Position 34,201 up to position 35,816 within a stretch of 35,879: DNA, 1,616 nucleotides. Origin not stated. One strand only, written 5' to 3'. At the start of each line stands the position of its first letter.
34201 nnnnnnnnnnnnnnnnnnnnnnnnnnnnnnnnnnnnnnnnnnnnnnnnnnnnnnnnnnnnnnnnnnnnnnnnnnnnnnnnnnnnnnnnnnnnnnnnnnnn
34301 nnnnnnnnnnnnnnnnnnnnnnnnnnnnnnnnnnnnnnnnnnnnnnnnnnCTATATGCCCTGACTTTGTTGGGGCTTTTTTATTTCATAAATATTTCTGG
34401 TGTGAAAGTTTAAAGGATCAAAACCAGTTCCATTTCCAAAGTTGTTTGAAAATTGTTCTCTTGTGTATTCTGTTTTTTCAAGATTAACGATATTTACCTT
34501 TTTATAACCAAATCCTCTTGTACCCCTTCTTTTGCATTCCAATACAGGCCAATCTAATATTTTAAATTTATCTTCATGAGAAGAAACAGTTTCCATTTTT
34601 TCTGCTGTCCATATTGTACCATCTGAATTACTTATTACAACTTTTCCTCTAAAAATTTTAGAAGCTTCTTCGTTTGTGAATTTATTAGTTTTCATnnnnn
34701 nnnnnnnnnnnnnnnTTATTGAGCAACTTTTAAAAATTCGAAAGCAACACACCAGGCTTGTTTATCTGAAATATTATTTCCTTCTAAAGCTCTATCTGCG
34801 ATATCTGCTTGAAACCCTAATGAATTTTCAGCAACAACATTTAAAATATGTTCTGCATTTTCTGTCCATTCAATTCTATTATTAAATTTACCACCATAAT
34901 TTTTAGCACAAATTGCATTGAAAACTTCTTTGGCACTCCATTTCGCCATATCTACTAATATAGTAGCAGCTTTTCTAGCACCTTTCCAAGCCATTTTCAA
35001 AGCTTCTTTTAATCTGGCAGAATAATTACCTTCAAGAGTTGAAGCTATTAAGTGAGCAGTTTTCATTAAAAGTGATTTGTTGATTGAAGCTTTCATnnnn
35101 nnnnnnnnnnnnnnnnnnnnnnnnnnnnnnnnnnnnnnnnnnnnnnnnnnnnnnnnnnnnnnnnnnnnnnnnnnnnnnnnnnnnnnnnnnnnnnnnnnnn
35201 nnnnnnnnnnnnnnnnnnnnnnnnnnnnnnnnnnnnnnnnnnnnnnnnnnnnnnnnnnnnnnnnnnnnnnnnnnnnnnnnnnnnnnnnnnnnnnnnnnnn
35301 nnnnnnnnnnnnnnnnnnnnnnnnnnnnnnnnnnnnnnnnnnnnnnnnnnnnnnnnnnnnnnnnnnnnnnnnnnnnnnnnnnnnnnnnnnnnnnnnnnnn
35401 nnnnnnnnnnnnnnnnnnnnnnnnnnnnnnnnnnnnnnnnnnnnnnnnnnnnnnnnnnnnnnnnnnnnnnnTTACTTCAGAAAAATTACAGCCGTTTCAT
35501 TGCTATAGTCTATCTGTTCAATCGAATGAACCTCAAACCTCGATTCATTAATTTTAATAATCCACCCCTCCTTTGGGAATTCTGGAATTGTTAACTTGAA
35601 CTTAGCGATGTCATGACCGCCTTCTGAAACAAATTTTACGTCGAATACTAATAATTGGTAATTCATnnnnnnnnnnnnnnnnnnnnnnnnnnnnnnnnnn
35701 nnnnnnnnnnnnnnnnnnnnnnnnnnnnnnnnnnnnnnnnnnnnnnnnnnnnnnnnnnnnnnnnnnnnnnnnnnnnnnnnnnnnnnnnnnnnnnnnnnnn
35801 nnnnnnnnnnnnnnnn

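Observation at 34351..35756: Four small reverse-strand genes next to attR driven by duplicated promoter-operator cassettes: candidate self-regulated accessory (defence, exclusion or TA-like) module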

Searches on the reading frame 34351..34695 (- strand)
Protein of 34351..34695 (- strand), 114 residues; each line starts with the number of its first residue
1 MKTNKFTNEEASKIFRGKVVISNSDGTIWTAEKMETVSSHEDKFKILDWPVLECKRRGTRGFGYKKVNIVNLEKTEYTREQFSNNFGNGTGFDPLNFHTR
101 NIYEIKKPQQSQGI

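Call 8: search_protein_families(library=pfam, proteins=[window:34351-34695:-], max_evalue=1)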
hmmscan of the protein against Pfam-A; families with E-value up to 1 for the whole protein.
window:34351-34695:- (114 aa): 0 families

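Call 9: search_protein_families(library=phrogs, proteins=[window:34351-34695:-], max_evalue=1)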
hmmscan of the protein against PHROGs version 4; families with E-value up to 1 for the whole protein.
window:34351-34695:- (114 aa): 1 family
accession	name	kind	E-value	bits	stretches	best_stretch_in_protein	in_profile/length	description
phrog_10273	-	unknown function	0.21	12.7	1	37-87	62-111/118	-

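Call 10: search_protein_families(library=padloc, proteins=[window:34351-34695:-], max_evalue=1)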
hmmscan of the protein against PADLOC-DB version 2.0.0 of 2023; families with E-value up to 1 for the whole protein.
window:34351-34695:- (114 aa): 0 families

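Call 11: search_protein_families(library=ncbifam, proteins=[window:34351-34695:-], max_evalue=1)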
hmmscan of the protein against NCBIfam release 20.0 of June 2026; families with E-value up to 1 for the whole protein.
window:34351-34695:- (114 aa): 0 families

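Call 13: list_cluster_members(proteins=[window:34351-34695:-, window:34716-35096:-, window:35182-35382:-, window:35472-35666:-])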
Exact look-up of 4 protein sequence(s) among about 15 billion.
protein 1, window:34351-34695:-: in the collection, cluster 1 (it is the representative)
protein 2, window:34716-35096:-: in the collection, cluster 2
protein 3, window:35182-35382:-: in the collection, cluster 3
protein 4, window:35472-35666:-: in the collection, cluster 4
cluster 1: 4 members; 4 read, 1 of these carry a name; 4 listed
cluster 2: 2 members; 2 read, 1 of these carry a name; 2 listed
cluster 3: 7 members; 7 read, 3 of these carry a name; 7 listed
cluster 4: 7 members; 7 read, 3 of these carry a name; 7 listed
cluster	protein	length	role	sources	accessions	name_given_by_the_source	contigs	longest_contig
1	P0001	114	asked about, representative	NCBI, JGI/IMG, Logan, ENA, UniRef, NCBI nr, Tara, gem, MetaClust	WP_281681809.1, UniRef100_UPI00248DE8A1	hypothetical protein [Zunongwangia profunda] | hypothetical protein n=1 Tax=Zunongwangia profunda TaxID=398743 RepID=UPI00248DE8A1 | strand:- start:3102 stop:3446 length:345 start_codon:yes stop_codon:yes gene_type:complete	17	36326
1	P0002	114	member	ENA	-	-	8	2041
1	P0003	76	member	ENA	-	-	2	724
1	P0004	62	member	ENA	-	-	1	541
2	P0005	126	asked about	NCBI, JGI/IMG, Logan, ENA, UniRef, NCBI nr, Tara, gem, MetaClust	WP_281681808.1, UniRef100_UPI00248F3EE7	hypothetical protein [Zunongwangia profunda] | hypothetical protein n=1 Tax=Zunongwangia profunda TaxID=398743 RepID=UPI00248F3EE7 | strand:- start:3467 stop:3847 length:381 start_codon:yes stop_codon:yes gene_type:complete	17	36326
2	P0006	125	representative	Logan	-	-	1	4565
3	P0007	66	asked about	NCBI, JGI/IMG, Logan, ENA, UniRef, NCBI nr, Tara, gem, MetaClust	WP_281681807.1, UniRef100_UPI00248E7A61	hypothetical protein [Zunongwangia profunda] | hypothetical protein n=1 Tax=Zunongwangia profunda TaxID=398743 RepID=UPI00248E7A61 | strand:- start:3933 stop:4133 length:201 start_codon:yes stop_codon:yes gene_type:complete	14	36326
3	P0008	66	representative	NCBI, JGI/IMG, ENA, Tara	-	strand:+ start:588 stop:788 length:201 start_codon:yes stop_codon:yes gene_type:complete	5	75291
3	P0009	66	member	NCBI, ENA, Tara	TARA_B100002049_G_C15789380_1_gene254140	strand:+ start:120 stop:320 length:201 start_codon:yes stop_codon:yes gene_type:complete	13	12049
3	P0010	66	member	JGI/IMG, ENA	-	-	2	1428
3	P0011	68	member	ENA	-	-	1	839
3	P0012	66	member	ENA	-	-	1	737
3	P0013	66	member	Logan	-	-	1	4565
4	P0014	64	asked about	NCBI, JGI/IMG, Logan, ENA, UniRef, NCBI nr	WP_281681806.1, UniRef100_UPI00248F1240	hypothetical protein [Zunongwangia profunda] | hypothetical protein n=1 Tax=Zunongwangia profunda TaxID=398743 RepID=UPI00248F1240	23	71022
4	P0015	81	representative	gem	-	-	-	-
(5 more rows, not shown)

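Call 15: find_encoding_contigs(protein=P0008, flank=6000, max_places=8)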
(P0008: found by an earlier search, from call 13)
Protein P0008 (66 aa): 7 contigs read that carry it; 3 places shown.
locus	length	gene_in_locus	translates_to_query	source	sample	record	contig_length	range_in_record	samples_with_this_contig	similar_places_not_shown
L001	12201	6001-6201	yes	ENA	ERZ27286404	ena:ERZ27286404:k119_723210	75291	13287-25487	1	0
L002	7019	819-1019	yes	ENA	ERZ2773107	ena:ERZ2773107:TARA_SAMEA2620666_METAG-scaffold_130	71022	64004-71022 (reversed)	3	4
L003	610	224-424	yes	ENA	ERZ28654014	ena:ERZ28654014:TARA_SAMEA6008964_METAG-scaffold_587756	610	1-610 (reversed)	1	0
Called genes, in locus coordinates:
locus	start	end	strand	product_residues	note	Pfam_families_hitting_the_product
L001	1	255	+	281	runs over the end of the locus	PF00456:Transketolase_N, PF13292:DXP_synthase_N, PF00676:E1_dh (weak)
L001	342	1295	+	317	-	PF02779:Transket_pyr, PF02780:Transketolase_C, PF22613:Transketolase_C_1 (weak)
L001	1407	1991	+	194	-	PF13505:OMP_b-brl, PF13568:OMP_b-brl_2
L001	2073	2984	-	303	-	-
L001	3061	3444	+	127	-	PF01479:S4, PF28601:HSP15_C (weak)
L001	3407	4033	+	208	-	PF05724:TPMT, PF08241:Methyltransf_11 (weak), PF08242:Methyltransf_12, PF13649:Methyltransf_25 (weak)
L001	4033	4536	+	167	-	PF00156:Pribosyltran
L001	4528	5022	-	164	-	PF01202:SKI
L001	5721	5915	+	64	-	-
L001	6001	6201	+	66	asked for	-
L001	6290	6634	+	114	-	-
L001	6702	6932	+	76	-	-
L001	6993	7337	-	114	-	-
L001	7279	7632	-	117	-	-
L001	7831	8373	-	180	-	-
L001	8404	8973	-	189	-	-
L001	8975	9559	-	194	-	-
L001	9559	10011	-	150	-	-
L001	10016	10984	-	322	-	-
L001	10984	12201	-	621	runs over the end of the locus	PF13385:Laminin_G_3 (weak)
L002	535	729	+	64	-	-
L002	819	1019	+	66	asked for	-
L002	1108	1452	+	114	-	-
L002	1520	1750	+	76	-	-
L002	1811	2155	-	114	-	-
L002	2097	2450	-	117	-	-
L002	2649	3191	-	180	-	-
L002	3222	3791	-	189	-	-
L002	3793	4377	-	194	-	-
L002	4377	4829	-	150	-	-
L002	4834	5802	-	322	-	-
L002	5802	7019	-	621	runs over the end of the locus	PF13385:Laminin_G_3 (weak)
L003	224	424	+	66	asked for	-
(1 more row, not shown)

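Call 33: search_solved_structures(query=window:34351-34695:-, max_evalue=10)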
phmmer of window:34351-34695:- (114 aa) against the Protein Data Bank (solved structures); distinct sequences matched with E-value up to 10: 3.
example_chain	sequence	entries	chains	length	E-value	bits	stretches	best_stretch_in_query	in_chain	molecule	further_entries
7ase_C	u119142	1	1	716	0.046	17.1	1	35-57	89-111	Eukaryotic translation initiation factor 3 subunit 8, putative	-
9bds_A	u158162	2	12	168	0.62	13.5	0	5-33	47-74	Transcription attenuation protein MtrB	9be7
8d8j_R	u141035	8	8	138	1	12.8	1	54-110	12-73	37S ribosomal protein RSM18, mitochondrial | Small ribosomal subunit protein bS18m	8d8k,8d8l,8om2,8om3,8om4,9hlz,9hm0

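Call 80: search_dna_similar(query=window:34351-34695:-, collection=phages, mode=protein, max_evalue=1, max_rows=10)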
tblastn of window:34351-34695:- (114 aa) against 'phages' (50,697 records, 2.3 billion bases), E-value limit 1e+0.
No match.

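Call 104: search_protein_families(library=pfam, proteins=[L001:6290-6634:+, L001:6702-6932:+], max_evalue=0.1)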
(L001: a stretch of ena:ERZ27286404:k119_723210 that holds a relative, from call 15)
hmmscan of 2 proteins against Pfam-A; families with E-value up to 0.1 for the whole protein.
L001:6290-6634:+ (114 aa): 2 families
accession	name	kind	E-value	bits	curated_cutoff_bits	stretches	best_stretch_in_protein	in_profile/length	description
PF00558.24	Vpu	-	0.036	14.3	24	1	78-108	49-79/81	Vpu protein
PF23665.1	CDCP1_CUB_6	-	0.062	13.3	27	1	18-72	27-80/115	CDCP1 CUB domain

L001:6702-6932:+ (76 aa): 1 family
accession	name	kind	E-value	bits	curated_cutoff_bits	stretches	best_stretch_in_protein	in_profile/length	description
PF00291.31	PALP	-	0.08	12.7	35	1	35-70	223-259/295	Pyridoxal-phosphate dependent enzyme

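Call 110: find_encoding_contigs(protein=P0006, flank=4000, max_places=3)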
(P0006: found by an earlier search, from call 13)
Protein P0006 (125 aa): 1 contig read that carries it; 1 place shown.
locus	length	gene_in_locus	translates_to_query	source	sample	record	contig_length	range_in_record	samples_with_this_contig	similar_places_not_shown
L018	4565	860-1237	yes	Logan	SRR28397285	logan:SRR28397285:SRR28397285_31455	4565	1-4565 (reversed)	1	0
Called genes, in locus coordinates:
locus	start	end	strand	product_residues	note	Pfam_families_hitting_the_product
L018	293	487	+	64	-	-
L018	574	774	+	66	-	-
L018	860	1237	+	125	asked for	-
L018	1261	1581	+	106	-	-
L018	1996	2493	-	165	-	-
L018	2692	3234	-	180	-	-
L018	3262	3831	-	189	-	-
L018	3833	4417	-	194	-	-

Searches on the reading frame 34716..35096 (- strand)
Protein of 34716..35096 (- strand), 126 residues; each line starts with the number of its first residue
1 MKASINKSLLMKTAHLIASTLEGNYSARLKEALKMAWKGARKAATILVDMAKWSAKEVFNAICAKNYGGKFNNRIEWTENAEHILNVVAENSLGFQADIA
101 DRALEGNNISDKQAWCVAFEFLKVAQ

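Call 8: search_protein_families(library=pfam, proteins=[window:34716-35096:-], max_evalue=1)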
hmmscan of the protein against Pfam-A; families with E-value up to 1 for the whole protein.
window:34716-35096:- (126 aa): 2 families
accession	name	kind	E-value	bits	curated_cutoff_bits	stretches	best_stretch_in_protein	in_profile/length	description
PF09139.17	Tam41_Mmp37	-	0.0027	17.6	24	1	26-96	132-200/322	Phosphatidate cytidylyltransferase, mitochondrial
PF19434.4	OPA1_C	-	0.058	13.2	25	1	36-123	57-134/345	Dynamin-like GTPase OPA1 C-terminal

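Call 9: search_protein_families(library=phrogs, proteins=[window:34716-35096:-], max_evalue=1)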
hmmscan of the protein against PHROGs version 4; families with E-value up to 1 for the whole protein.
window:34716-35096:- (126 aa): 4 families
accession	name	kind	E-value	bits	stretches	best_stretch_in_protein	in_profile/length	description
phrog_12732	-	unknown function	0.00034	22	1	6-52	2-51/121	-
phrog_1509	-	unknown function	0.083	13.9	1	60-92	25-57/85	-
phrog_2180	-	unknown function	0.18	12.9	0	103-125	24-48/56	-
phrog_31253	-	unknown function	0.25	12.3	1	47-71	47-71/82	-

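Call 10: search_protein_families(library=padloc, proteins=[window:34716-35096:-], max_evalue=1)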
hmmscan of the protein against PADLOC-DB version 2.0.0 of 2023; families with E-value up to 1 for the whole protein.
window:34716-35096:- (126 aa): 0 families

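Call 11: search_protein_families(library=ncbifam, proteins=[window:34716-35096:-], max_evalue=1)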
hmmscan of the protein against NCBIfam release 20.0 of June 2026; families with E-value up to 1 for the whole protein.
window:34716-35096:- (126 aa): 0 families

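Call 14: find_homologous_proteins(query=window:34716-35096:-, max_evalue=0.01)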
Query window:34716-35096:- (126 aa): 2 proteins with E <= 0.01 among 7 candidates.
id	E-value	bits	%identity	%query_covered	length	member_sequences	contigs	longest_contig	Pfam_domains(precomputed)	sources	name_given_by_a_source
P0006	7.8e-73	260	98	99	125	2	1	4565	-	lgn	-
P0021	1.3e-14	72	41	98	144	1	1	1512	-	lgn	-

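Call 16: find_encoding_contigs(protein=P0021, flank=3000, max_places=5)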
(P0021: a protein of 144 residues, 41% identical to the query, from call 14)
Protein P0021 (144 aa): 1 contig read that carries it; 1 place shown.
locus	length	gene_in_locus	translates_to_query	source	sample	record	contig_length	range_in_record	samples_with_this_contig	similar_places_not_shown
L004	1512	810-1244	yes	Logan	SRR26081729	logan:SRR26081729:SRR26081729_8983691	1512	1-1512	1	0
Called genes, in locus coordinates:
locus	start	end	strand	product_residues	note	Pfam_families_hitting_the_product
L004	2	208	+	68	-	?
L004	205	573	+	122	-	-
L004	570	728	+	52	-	-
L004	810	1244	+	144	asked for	-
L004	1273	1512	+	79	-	?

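Call 32: search_solved_structures(query=window:34716-35096:-, max_evalue=10)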
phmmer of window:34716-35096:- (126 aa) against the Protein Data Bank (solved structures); distinct sequences matched with E-value up to 10: 1.
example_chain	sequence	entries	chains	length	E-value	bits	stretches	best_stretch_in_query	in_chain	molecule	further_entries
2cph_A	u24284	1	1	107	1.8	12.1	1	32-80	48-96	RNA binding motif protein 19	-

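Call 53: predict_structure(protein=window:34716-35096:-)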
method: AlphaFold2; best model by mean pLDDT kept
length: 126 residues; sequences in the alignment: 1
mean_pLDDT: 42.3   pTM: 0.28
mean pLDDT of the five models: 42.3, 41.8, 40.2, 39.9, 37.9
residues with pLDDT >= 90: 0; 70-90: 0; 50-70: 8; < 50: 118
segments of 3 or more residues with pLDDT < 50: 1-23, 28-33, 35-37, 39-53, 56-117, 119-126
pLDDT, mean of each block of 10 residues (from residue 1): 34 39 49 49 42 47 43 35 40 44 44 47 35
secondary structure, 60 per line:
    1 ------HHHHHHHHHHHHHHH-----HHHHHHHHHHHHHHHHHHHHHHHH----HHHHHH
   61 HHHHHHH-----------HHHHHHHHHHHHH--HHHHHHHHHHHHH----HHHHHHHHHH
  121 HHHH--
elements in order: H7-21 H27-50 H55-67 H79-91 H94-106 H111-124

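Call 81: search_dna_similar(query=window:34716-35096:-, collection=phages, mode=protein, max_evalue=1, max_rows=10)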
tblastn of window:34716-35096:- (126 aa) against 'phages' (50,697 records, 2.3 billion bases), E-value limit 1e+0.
Records with a match: 1; places in all: 1; records where one place covers at least 80% of the query: 0.
Best place of each record, by identity: <60% 1.
By first word of the organism name: Bacteriophage 1.
By host as written in the record: - 1.
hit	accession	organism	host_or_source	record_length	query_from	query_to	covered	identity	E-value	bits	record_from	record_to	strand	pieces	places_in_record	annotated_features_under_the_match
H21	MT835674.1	Bacteriophage sp.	human fecal samples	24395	51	124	59%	37.7%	8e-5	46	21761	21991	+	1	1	record has no annotation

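Call 83: get_annotated_region(hit=H21, flank=3000)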
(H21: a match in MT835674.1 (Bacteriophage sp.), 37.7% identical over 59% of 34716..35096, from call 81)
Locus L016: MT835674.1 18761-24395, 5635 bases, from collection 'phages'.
description: UNVERIFIED: Bacteriophage sp. clone scaffold_414 genomic sequence.
organism: Bacteriophage sp. (NCBI taxid 38018)
taxonomy: Viruses
host: -; source: human fecal samples; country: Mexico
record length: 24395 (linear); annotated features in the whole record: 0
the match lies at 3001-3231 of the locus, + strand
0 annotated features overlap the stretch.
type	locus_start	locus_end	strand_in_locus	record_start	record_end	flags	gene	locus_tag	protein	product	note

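Call 104: search_protein_families(library=pfam, proteins=[L001:6290-6634:+, L001:6702-6932:+, L016:2956-3747:+, L004:205-573:+], max_evalue=0.1)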
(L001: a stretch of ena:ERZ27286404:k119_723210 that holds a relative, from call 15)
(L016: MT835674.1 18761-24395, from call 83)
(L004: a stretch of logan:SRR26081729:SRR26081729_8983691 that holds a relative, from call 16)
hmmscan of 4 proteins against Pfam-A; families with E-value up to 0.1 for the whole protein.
L001:6290-6634:+ (114 aa): 2 families
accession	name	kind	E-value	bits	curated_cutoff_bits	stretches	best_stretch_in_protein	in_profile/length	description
PF00558.24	Vpu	-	0.036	14.3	24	1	78-108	49-79/81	Vpu protein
PF23665.1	CDCP1_CUB_6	-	0.062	13.3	27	1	18-72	27-80/115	CDCP1 CUB domain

L001:6702-6932:+ (76 aa): 1 family
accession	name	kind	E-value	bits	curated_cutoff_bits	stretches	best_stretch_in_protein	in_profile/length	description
PF00291.31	PALP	-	0.08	12.7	35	1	35-70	223-259/295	Pyridoxal-phosphate dependent enzyme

L016:2956-3747:+ (263 aa): 0 families

L004:205-573:+ (122 aa): 0 families

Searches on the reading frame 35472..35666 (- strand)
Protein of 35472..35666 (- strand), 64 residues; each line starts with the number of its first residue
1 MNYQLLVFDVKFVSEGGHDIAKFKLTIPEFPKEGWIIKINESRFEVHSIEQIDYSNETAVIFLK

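Call 8: search_protein_families(library=pfam, proteins=[window:35472-35666:-], max_evalue=1)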
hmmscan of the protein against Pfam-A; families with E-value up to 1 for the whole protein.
window:35472-35666:- (64 aa): 0 families

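Call 9: search_protein_families(library=phrogs, proteins=[window:35472-35666:-], max_evalue=1)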
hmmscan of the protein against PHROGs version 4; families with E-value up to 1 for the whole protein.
window:35472-35666:- (64 aa): 0 families

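Call 10: search_protein_families(library=padloc, proteins=[window:35472-35666:-], max_evalue=1)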
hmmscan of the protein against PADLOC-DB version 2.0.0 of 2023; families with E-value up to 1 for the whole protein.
window:35472-35666:- (64 aa): 0 families

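Call 11: search_protein_families(library=ncbifam, proteins=[window:35472-35666:-], max_evalue=1)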
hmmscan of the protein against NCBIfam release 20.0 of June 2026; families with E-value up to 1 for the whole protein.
window:35472-35666:- (64 aa): 0 families

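Call 34: search_solved_structures(query=window:35472-35666:-, max_evalue=10)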
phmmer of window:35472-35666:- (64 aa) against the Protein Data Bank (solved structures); distinct sequences matched with E-value up to 10: 1.
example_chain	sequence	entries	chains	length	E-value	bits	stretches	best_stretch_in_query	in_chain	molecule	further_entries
9kan_B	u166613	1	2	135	0.63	13.6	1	5-45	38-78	VapW antitoxin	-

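Call 82: search_dna_similar(query=window:35472-35666:-, collection=phages, mode=protein, max_evalue=1, max_rows=10)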
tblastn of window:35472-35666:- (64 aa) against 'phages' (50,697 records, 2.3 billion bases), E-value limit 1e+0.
No match.

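Call 104: search_protein_families(library=pfam, proteins=[L001:6290-6634:+, L001:6702-6932:+], max_evalue=0.1)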
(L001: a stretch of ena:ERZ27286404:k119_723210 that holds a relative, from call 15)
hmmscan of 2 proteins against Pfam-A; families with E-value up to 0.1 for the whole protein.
L001:6290-6634:+ (114 aa): 2 families
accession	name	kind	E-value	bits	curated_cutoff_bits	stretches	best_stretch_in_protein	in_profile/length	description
PF00558.24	Vpu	-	0.036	14.3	24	1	78-108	49-79/81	Vpu protein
PF23665.1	CDCP1_CUB_6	-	0.062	13.3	27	1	18-72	27-80/115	CDCP1 CUB domain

L001:6702-6932:+ (76 aa): 1 family
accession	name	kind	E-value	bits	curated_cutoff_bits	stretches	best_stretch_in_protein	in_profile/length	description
PF00291.31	PALP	-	0.08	12.7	35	1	35-70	223-259/295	Pyridoxal-phosphate dependent enzyme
